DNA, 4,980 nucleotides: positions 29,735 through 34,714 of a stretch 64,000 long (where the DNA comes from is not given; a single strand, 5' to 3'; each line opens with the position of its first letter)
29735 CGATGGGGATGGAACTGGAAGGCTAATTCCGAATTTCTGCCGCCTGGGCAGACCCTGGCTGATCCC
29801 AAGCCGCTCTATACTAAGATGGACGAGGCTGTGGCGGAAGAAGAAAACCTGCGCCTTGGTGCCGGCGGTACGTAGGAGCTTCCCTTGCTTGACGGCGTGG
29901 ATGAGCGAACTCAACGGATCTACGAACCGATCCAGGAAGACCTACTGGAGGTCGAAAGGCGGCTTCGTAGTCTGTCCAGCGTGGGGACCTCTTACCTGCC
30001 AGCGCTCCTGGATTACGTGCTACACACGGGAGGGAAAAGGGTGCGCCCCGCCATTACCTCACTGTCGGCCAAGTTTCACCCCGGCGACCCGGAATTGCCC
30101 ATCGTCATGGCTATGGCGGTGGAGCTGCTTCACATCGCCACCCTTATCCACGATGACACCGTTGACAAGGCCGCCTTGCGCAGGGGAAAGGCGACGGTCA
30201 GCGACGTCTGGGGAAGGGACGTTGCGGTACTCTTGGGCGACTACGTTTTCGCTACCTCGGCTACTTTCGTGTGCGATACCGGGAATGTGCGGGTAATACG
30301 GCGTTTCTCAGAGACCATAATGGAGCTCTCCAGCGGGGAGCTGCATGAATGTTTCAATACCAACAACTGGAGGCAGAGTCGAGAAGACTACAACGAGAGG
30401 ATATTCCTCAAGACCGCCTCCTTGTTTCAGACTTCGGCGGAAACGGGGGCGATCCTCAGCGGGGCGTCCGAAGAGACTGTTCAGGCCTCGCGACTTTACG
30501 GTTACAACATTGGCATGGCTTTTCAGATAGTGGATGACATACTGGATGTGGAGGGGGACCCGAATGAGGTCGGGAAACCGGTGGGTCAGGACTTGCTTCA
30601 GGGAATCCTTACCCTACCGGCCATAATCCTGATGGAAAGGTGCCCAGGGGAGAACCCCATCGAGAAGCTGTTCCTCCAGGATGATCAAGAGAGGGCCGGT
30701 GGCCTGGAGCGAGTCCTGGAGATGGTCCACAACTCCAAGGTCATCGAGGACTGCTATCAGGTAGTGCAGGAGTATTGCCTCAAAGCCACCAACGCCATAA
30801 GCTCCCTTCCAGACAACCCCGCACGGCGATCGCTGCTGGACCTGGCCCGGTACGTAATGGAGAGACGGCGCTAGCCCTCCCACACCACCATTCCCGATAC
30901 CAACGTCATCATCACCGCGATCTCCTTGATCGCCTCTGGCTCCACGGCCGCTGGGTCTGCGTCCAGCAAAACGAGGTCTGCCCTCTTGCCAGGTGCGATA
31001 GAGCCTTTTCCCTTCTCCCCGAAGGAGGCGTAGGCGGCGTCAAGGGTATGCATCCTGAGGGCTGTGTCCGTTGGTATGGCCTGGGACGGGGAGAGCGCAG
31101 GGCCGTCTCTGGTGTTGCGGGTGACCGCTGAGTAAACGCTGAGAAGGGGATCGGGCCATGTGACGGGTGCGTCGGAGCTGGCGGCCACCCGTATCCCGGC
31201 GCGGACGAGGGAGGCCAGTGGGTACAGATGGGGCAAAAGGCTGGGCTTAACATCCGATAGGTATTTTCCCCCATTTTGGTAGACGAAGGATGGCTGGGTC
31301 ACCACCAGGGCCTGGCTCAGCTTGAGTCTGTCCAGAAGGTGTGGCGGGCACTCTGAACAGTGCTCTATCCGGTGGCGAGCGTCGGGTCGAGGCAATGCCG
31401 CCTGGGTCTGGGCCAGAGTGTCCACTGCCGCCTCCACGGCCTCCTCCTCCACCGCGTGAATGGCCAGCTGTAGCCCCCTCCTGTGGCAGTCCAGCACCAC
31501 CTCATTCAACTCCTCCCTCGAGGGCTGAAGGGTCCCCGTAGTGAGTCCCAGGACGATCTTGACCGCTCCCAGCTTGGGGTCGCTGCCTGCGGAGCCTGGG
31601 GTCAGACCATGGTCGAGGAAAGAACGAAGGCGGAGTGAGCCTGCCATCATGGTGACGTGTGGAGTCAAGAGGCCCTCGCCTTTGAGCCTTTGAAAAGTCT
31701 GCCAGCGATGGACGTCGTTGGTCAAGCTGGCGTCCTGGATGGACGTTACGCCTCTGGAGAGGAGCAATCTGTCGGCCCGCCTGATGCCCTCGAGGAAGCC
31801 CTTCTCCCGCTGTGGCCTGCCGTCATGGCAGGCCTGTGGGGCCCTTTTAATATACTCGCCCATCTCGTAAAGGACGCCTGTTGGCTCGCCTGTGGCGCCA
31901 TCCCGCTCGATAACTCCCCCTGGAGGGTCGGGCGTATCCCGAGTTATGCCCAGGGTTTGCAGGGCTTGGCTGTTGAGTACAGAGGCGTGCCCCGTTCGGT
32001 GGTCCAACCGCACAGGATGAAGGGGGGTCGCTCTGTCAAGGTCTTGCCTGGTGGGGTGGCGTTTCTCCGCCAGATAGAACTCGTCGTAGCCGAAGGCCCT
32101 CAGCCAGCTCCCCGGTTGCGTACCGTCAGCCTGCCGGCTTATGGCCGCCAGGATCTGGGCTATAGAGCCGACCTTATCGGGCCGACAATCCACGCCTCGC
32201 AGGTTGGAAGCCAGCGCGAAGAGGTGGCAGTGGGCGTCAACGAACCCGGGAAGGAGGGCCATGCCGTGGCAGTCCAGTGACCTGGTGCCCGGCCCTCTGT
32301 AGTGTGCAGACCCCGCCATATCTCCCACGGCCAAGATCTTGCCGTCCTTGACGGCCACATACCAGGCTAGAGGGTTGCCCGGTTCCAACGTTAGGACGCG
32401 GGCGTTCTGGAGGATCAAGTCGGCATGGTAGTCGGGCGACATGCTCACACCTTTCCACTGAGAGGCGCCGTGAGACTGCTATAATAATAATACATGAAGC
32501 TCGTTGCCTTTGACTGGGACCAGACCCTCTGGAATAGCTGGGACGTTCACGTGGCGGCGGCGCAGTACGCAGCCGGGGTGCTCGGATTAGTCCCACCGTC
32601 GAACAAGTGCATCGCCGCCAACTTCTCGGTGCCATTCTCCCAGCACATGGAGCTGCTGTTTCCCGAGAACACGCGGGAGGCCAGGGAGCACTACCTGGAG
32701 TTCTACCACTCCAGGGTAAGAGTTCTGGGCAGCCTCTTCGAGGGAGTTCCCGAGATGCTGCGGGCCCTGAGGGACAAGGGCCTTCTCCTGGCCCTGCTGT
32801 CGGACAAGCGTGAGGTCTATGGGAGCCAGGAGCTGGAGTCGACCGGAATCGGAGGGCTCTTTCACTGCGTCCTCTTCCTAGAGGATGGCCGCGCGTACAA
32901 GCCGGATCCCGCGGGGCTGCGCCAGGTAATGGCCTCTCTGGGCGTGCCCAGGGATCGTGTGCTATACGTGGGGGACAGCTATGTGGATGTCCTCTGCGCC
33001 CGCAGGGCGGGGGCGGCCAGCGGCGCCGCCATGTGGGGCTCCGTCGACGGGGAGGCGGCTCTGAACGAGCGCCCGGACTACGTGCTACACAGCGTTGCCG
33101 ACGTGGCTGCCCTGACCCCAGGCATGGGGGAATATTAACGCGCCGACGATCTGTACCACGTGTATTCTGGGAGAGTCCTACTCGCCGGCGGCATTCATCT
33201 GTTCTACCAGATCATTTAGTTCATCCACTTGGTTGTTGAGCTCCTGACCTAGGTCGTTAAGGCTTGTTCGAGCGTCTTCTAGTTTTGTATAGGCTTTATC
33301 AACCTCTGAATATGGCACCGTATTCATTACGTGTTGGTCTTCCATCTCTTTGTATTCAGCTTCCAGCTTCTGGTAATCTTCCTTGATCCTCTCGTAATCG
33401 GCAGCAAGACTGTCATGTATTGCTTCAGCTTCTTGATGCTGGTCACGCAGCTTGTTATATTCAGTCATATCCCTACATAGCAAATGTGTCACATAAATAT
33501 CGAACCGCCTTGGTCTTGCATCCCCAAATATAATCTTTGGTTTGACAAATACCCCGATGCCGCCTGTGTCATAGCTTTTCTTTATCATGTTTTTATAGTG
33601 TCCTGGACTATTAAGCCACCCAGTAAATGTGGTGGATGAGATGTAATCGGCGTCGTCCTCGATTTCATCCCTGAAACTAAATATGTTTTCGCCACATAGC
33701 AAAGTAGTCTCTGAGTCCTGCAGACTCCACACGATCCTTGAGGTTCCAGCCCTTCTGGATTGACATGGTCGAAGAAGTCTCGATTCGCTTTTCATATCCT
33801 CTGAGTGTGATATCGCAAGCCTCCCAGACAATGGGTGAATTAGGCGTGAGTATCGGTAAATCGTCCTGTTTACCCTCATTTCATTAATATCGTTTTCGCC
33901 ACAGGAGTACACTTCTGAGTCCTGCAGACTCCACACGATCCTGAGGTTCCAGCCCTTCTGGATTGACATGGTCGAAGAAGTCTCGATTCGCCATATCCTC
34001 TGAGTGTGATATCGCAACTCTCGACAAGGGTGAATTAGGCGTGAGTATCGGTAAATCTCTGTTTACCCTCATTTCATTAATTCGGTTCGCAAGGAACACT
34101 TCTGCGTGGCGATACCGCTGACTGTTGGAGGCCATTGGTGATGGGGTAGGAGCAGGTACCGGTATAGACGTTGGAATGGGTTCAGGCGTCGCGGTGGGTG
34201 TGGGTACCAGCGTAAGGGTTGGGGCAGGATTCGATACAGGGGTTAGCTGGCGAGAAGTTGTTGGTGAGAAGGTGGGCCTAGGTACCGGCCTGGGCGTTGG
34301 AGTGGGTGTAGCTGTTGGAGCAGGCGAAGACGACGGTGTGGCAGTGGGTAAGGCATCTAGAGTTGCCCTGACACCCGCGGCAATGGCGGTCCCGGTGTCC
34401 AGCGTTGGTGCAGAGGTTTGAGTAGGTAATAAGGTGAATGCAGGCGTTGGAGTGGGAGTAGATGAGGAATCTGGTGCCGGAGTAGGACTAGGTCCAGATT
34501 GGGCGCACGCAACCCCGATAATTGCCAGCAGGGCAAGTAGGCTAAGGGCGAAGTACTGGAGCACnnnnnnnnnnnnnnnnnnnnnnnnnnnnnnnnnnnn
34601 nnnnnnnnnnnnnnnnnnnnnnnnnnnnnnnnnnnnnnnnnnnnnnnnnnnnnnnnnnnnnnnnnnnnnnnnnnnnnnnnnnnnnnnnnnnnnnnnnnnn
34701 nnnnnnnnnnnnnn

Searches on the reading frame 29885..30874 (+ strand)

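Call 33: search_protein_families(library=pfam, proteins=[window:29885-30874:+], max_evalue=0.00001)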
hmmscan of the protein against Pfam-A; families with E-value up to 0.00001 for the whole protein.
window:29885-30874:+ (329 aa): 1 family
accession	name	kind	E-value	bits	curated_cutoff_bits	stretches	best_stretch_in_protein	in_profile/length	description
PF00348.22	polyprenyl_synt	-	1.4e-63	214.9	27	1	38-278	4-248/251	Polyprenyl synthetase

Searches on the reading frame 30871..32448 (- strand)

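Call 33: search_protein_families(library=pfam, proteins=[window:30871-32448:-], max_evalue=0.00001)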
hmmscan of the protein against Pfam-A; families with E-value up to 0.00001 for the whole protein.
window:30871-32448:- (525 aa): 2 families
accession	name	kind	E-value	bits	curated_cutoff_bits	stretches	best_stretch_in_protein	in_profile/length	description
PF07969.17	Amidohydro_3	-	5.8e-90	303.5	29.7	1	58-522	3-471/472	Amidohydrolase family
PF01979.26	Amidohydro_1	-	2.5e-14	53.7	25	1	306-519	129-338/345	Amidohydrolase family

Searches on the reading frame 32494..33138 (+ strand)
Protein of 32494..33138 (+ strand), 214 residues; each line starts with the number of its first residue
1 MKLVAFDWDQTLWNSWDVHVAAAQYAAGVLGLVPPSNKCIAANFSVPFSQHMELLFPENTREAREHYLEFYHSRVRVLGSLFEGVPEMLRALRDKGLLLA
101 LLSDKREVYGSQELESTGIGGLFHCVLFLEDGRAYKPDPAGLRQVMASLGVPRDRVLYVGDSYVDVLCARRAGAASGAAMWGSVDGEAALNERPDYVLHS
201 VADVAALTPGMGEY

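Call 18: find_encoding_contigs(protein=window:32494-33138:+, flank=10000, max_places=10)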
Protein window:32494-33138:+ (214 aa): no gene with exactly this product is on record in the collection.

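Call 33: search_protein_families(library=pfam, proteins=[window:32494-33138:+], max_evalue=0.00001)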
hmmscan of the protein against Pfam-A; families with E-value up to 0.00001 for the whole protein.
window:32494-33138:+ (214 aa): 4 families
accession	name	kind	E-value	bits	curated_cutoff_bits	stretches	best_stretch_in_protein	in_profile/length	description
PF13419.12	HAD_2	-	3.5e-28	99.4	23.8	1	5-176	2-175/178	Haloacid dehalogenase-like hydrolase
PF00702.32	Hydrolase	-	5e-20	73.1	26.4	1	1-173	1-191/191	haloacid dehalogenase-like hydrolase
PF13242.12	Hydrolase_like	-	3.3e-10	40.2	22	1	136-203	4-74/75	HAD-hyrolase-like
PF12710.13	HAD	-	8.9e-07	30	27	1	4-170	1-189/189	haloacid dehalogenase-like hydrolase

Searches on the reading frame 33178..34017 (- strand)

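Call 33: search_protein_families(library=pfam, proteins=[window:33178-34017:-], max_evalue=0.00001)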
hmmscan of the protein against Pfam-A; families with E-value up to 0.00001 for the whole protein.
window:33178-34017:- (279 aa): 0 families

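Call 47: search_protein_families(library=pfam, proteins=[window:33178-34017:-], max_evalue=0.01)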
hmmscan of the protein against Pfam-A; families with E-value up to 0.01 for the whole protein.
window:33178-34017:- (279 aa): 3 families
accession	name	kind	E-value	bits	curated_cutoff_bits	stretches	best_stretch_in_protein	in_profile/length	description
PF03915.18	AIP3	-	2.1e-05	24.3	31.6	1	183-274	129-216/406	Actin interacting protein 3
PF00188.32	CAP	-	3e-05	25.3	21.1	1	67-156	25-102/117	Cysteine-rich secretory protein family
PF13250.11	DUF4041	-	0.0064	16.8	27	0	230-264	14-48/56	Domain of unknown function (DUF4041)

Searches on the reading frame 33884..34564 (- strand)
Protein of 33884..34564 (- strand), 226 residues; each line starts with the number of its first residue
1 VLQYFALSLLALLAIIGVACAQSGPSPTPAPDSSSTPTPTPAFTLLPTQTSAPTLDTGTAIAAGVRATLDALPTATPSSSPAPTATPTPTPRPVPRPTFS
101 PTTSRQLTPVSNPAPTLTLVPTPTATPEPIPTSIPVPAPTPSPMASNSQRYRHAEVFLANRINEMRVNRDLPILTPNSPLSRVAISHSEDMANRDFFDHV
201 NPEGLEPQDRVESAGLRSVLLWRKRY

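Call 27: list_cluster_members(proteins=[window:33887-34564:-, window:33887-34636:-, window:33887-34867:-, window:33181-34017:-, window:33181-33969:-, window:33181-33936:-, window:33181-33912:-, window:33181-33879:-, window:33181-33795:-, window:33181-33588:-])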
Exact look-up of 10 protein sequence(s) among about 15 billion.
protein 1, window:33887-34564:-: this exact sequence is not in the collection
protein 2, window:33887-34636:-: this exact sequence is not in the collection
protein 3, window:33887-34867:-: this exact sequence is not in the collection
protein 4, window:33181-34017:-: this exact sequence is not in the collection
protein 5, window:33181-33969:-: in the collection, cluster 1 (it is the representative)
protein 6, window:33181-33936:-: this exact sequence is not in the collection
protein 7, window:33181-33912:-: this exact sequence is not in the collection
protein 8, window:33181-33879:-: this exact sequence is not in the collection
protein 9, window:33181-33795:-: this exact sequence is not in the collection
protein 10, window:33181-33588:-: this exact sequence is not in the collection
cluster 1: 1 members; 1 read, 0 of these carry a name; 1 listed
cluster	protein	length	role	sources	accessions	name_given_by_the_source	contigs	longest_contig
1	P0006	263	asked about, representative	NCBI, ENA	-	-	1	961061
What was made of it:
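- Tried and rejected: list_cluster_members on ten candidate CAP fragments: only the window's own singleton (call 27).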

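Call 33: search_protein_families(library=pfam, proteins=[window:33884-34564:-], max_evalue=0.00001)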
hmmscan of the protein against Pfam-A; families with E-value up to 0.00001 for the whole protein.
window:33884-34564:- (226 aa): 0 families

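Call 47: search_protein_families(library=pfam, proteins=[window:33884-34564:-], max_evalue=0.01)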
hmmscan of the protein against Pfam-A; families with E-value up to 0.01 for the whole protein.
window:33884-34564:- (226 aa): 1 family
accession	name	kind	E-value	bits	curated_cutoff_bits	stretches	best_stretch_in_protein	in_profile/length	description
PF00188.32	CAP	-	0.00014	23.2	21.1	1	160-215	2-57/117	Cysteine-rich secretory protein family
